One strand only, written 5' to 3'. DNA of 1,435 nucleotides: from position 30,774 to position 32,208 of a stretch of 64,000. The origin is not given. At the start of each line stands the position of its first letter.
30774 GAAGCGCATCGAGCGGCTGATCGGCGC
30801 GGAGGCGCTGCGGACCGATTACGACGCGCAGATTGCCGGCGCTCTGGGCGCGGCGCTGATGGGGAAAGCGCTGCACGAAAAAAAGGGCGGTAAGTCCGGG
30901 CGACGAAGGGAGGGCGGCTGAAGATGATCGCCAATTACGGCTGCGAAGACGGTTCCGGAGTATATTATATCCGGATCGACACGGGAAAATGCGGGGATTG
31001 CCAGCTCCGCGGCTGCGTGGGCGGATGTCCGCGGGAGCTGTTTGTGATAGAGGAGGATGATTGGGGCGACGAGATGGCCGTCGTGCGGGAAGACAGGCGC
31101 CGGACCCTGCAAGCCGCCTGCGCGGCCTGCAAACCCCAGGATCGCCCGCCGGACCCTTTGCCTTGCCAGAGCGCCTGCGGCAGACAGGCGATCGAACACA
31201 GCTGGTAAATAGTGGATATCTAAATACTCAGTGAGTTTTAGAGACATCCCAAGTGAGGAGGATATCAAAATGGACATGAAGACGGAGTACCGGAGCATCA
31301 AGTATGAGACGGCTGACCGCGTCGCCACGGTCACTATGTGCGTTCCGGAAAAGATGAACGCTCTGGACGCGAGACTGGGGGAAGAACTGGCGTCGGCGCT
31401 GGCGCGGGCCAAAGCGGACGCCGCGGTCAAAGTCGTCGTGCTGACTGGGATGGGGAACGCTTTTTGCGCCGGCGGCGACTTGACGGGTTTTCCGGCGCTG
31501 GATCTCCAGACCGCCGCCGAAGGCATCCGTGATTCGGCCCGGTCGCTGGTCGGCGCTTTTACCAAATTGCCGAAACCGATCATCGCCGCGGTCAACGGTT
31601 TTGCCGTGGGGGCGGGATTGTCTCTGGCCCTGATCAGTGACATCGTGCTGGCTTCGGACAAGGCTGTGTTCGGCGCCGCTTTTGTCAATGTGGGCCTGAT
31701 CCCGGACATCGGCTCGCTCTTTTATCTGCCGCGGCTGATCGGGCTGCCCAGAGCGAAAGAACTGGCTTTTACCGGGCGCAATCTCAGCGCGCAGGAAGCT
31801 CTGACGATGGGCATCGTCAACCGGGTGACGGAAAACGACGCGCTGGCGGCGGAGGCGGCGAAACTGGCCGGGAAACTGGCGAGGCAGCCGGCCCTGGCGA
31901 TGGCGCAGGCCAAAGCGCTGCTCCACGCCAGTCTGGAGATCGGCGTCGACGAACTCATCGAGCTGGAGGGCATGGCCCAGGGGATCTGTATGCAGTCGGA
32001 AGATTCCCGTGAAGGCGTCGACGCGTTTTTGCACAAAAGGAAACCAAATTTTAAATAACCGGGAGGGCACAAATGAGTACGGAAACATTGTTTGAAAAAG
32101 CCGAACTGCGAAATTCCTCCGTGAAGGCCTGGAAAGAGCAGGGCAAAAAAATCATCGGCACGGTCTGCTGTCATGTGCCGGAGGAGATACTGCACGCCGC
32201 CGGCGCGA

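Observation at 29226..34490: Two different activator-type ATPases plus a ferredoxin and two HGD-D subunits: benzoyl-CoA-reductase architecture inside a had/fld-like fermentative operon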

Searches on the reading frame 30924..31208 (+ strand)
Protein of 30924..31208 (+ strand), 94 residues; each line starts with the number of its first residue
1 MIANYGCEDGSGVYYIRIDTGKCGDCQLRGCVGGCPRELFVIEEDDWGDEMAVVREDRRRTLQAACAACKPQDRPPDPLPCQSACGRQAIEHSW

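Call 4: search_protein_families(library=pfam, proteins=[window:30924-31208:+], max_evalue=0.001)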
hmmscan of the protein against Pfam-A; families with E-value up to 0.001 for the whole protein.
window:30924-31208:+ (94 aa): 0 families

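Call 5: search_protein_families(library=ncbifam, proteins=[window:30924-31208:+], max_evalue=0.001)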
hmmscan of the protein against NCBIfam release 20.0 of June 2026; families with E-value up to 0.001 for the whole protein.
window:30924-31208:+ (94 aa): 0 families

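Call 60: search_protein_families(library=ncbifam, proteins=[window:30924-31208:+], max_evalue=0.01)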
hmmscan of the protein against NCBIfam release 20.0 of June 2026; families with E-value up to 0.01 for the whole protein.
window:30924-31208:+ (94 aa): 0 families

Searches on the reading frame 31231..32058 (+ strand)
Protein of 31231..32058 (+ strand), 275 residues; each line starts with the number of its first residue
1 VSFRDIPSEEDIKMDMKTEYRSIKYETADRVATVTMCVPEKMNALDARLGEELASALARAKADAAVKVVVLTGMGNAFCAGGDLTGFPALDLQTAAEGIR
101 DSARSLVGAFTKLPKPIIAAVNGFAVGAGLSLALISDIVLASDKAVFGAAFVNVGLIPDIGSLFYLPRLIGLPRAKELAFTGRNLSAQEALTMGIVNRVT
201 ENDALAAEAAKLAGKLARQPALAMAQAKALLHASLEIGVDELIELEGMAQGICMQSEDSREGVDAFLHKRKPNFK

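Call 4: search_protein_families(library=pfam, proteins=[window:31231-32058:+], max_evalue=0.001)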
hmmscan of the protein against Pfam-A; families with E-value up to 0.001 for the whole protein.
window:31231-32058:+ (275 aa): 2 families
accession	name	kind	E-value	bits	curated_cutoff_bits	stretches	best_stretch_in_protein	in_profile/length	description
PF00378.25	ECH_1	-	2.5e-64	217.4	27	1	28-275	3-249/251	Enoyl-CoA hydratase/isomerase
PF16113.10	ECH_2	-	9.7e-34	117.8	27.2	1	32-215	2-187/335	Enoyl-CoA hydratase/isomerase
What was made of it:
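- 31270..32058 (+): PaaG-type crotonase-superfamily enzyme (262 aa). Probably an enoyl-CoA isomerase rather than a hydratase. ECH_1 2.5e-64 (call 4).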

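Call 5: search_protein_families(library=ncbifam, proteins=[window:31231-32058:+], max_evalue=0.001)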
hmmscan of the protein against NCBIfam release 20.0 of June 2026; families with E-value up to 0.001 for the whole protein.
window:31231-32058:+ (275 aa): 73 families (the best 25 are shown)
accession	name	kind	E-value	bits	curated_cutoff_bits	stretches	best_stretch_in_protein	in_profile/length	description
NF006699.0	PRK09245.1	subfamily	1e-64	218.3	354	1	22-275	4-264/266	crotonase/enoyl-CoA hydratase family protein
NF006107.0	PRK08258.1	equivalog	1.3e-62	211.6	330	1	14-275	10-275/277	enoyl-CoA hydratase family protein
NF004635.0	PRK05981.1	equivalog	5.7e-62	209.6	351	1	19-275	2-264/266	enoyl-CoA hydratase/isomerase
TIGR02280.1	PaaB1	equivalog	2.6e-61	207.4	345.15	1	25-275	3-254/256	2-(1,2-epoxy-1,2-dihydrophenyl)acetyl-CoA isomerase PaaG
NF006109.0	PRK08260.1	subfamily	7.2e-59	199.4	320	1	19-275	2-276/296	enoyl-CoA hydratase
NF004857.0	PRK06210.1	equivalog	3e-58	197.4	341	1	17-275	4-273/275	enoyl-CoA hydratase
NF006007.0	PRK08138.1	subfamily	1.2e-57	195.2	355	1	25-275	12-259/261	enoyl-CoA hydratase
NF046063.1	oxepin_alt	equivalog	2e-57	194.6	300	1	24-273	3-254/254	oxepin-CoA hydrolase, alternative type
NF051848.1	EnCoAHydtEchA19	equivalog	2.2e-55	188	400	1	26-275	5-256/258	enoyl-CoA hydratase EchA19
NF005700.0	PRK07511.1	subfamily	4e-55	187.2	274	1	25-275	7-259/260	enoyl-CoA hydratase family protein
NF005804.0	PRK07659.1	equivalog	5.3e-55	186.7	311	1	17-275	2-258/260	enoyl-CoA hydratase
NF004475.0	PRK05809.1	subfamily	6.1e-54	183.2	394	1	19-275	2-258/260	short-chain-enoyl-CoA hydratase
NF004840.0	PRK06190.1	equivalog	1.1e-53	182.4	253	1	23-256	6-238/260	enoyl-CoA hydratase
NF005802.0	PRK07657.1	equivalog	2.5e-53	181.3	363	1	23-275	5-258/260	enoyl-CoA hydratase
NF050134.1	TdecoylIsomFabM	equivalog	2.9e-50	171.1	400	1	20-275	1-259/261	trans-2-decenoyl-ACP isomerase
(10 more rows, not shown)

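Call 99: search_solved_structures(query=window:31270-32058:+, max_evalue=1e-30, show_alignments=2)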
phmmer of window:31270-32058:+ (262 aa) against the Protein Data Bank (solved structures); distinct sequences matched with E-value up to 1e-30: 57.
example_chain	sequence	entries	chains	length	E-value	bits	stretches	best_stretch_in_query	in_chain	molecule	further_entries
2ej5_A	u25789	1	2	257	1.5e-54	188.7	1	7-261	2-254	Enoyl-CoA hydratase subunit II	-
6sl9_AAA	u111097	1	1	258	1.7e-50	175.4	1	12-261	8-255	Enoyl-CoA hydratase/carnithine racemase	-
6slb_AAA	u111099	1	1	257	1.8e-50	175.3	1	12-261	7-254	Enoyl-CoA hydratase/carnithine racemase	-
3hrx_A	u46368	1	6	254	2e-50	175.1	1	13-261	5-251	Probable enoyl-CoA hydratase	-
6sla_AAA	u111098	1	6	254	8.6e-50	173.1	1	13-261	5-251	Enoyl-CoA hydratase/carnithine racemase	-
5zai_A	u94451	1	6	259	3.5e-49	171.1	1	6-262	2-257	3-hydroxypropionyl-coenzyme A dehydratase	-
4jcs_A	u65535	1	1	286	6e-46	160.5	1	9-262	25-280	Enoyl-CoA hydratase/isomerase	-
4fzw_C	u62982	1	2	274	2.6e-45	158.4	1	17-261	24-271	1,2-epoxyphenylacetyl-CoA isomerase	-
9qwv_A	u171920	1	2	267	4.7e-45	157.6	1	10-262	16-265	Enoyl-CoA hydratase, mitochondrial, putative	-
3p5m_A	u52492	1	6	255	9.3e-44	153.3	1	13-262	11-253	Enoyl-CoA hydratase/isomerase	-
2pbp_A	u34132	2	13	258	5.7e-42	147.5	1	6-261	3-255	Enoyl-CoA hydratase subunit I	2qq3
3g64_A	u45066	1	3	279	2e-41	145.7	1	5-261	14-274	Putative enoyl-CoA hydratase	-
5z7r_A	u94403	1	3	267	8.6e-40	140.4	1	9-258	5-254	Short-chain-enoyl-CoA hydratase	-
5ylo_A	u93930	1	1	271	9.5e-40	140.2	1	18-261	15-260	Probable enoyl-CoA hydratase/isomerase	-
6ijk_A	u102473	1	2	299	1.6e-38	136.2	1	6-260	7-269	Enoyl-CoA hydratase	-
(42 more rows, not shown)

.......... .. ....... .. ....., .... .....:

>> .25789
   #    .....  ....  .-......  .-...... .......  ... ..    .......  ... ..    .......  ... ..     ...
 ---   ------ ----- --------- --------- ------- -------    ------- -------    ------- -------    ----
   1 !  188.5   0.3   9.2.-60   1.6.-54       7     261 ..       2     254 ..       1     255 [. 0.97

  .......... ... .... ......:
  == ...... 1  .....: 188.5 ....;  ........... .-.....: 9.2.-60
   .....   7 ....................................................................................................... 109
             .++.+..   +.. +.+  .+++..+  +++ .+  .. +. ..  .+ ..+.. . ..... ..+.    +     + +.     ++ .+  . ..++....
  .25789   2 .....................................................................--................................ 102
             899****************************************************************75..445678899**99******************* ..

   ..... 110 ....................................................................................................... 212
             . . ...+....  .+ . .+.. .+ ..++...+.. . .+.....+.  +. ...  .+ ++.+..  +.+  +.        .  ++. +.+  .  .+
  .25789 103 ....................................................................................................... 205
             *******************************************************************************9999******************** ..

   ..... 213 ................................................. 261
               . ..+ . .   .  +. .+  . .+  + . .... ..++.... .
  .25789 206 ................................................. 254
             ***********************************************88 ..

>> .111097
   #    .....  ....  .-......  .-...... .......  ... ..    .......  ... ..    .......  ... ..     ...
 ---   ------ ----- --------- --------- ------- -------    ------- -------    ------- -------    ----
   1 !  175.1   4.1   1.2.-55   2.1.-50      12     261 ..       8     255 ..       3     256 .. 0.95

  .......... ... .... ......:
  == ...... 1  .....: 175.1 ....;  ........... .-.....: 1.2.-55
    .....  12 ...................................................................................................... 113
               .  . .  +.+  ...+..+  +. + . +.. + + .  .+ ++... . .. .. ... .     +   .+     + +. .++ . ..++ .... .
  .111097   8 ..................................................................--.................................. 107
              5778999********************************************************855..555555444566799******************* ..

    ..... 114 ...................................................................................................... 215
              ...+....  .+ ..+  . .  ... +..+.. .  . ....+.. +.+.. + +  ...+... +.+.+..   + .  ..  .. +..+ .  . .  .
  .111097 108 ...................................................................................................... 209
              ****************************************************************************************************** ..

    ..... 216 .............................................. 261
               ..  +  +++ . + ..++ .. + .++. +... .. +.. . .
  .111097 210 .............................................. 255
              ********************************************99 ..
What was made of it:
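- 31270..32058 (+): Best solved relatives are 2EJ5 and Thermus/E. coli PaaG (175/158 bits), against rat hydratase at 134 bits (call 99).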
